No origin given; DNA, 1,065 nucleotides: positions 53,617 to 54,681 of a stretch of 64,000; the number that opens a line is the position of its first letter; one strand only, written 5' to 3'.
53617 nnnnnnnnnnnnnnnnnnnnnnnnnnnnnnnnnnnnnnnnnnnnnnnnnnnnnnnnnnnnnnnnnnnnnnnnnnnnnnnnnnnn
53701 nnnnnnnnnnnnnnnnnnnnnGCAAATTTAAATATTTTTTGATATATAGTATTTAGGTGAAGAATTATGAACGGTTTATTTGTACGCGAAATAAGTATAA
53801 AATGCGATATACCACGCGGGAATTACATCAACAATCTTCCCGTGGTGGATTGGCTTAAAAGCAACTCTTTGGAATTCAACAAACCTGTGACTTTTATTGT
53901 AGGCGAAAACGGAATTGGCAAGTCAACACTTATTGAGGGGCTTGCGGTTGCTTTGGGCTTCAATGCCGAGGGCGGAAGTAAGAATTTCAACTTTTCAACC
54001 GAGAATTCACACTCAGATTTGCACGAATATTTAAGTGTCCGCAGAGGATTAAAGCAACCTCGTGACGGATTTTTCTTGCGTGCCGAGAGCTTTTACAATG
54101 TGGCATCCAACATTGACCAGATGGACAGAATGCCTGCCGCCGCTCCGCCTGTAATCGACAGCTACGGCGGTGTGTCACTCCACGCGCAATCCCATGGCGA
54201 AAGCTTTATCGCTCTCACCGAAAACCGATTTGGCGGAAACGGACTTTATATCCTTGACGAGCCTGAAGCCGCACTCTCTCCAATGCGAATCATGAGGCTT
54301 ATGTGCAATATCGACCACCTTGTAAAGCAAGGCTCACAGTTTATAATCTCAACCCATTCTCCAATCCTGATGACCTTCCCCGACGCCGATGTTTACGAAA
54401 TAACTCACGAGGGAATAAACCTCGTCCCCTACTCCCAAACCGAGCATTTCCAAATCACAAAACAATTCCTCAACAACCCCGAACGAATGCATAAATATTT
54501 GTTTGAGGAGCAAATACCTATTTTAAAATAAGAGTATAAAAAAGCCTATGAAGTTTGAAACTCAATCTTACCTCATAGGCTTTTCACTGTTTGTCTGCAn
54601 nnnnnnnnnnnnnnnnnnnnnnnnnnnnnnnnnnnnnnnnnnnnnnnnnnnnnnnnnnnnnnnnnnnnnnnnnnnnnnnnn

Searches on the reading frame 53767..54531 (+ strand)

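Call 8: search_protein_families(library=pfam, proteins=[window:53767-54531:+], max_evalue=0.01)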
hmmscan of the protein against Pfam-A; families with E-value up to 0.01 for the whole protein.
window:53767-54531:+ (254 aa): 10 families
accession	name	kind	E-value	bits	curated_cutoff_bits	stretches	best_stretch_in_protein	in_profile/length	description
PF13304.12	AAA_21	-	7e-15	56.3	27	2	159-202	260-303/304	AAA domain, putative AbiEii toxin, Type IV TA system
PF13175.12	AAA_15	-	7.5e-13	49.3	32.1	2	157-201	328-373/374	AAA ATPase domain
PF13476.12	AAA_23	-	7.4e-11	43.5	27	1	33-82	13-60/201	AAA domain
PF02463.25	SMC_N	-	2.4e-10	40.7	40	2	32-67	17-52/220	RecF/RecN/SMC N terminal domain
PF13555.12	AAA_29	-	6.4e-05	23.1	27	1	24-64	4-47/61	P-loop containing region of AAA domain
PF11398.14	DUF2813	-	0.0007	19.5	21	0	34-86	18-65/372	Protein of unknown function (DUF2813)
PF00005.33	ABC_tran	-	0.0011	20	25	1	40-60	12-32/137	ABC transporter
PF13479.12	AAA_24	-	0.0015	18.8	27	1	40-77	3-40/195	AAA domain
PF05729.18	NACHT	-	0.0051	17.1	26.7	0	41-67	2-28/167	NACHT domain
PF03215.21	Rad17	-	0.0057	17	23.8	1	26-87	31-94/186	Rad17 P-loop domain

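Call 93: search_protein_families(library=padloc, proteins=[window:53767-54531:+], max_evalue=0.00001)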
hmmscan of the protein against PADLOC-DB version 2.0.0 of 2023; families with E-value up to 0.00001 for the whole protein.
window:53767-54531:+ (254 aa): 65 families (the best 25 are shown)
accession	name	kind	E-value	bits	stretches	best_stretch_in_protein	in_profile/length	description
PDLC04135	mad3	-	5.6e-18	63.6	2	160-212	286-337/374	mads_3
PDLC02980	AriA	-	6.8e-16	57.1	1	159-202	260-303/304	-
PDLC02979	AriA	-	2.8e-14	51.7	1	157-200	327-371/373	-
PDLC00098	GajA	-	4.2e-11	40.3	1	31-96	15-81/534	AAA ATPase domain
PDLC00290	PtuA1|PtuA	-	5.1e-11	40.6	0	21-68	3-52/414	AAA ATPase domain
PDLC00091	GajA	-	6.7e-11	39.7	0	22-70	4-54/627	AAA ATPase domain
PDLC00278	PtuA1|PtuA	-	1.4e-10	39.1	1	32-84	16-67/436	AAA ATPase domain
PDLC02358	Old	-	2.6e-10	37.7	1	157-247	284-374/578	Old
PDLC00298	PtuA1|PtuA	-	2.9e-10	37.8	1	31-86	15-72/423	AAA ATPase domain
PDLC02914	ATPase-Toprim_I-B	-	5e-10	37.1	0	157-215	202-262/443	-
PDLC04244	PDC-M01A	-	5.3e-10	36.7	1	157-206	346-397/482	-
PDLC04146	HEC-02B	-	6.3e-10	36.6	0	158-202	239-283/344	-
PDLC03878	NsnB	-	6.9e-10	37.2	0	158-220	237-301/345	-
PDLC02913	ATPase_I-A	-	7.4e-10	36.6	0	31-64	66-99/508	-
PDLC00099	GajA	-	7.6e-10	36.4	0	150-201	292-343/626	AAA ATPase domain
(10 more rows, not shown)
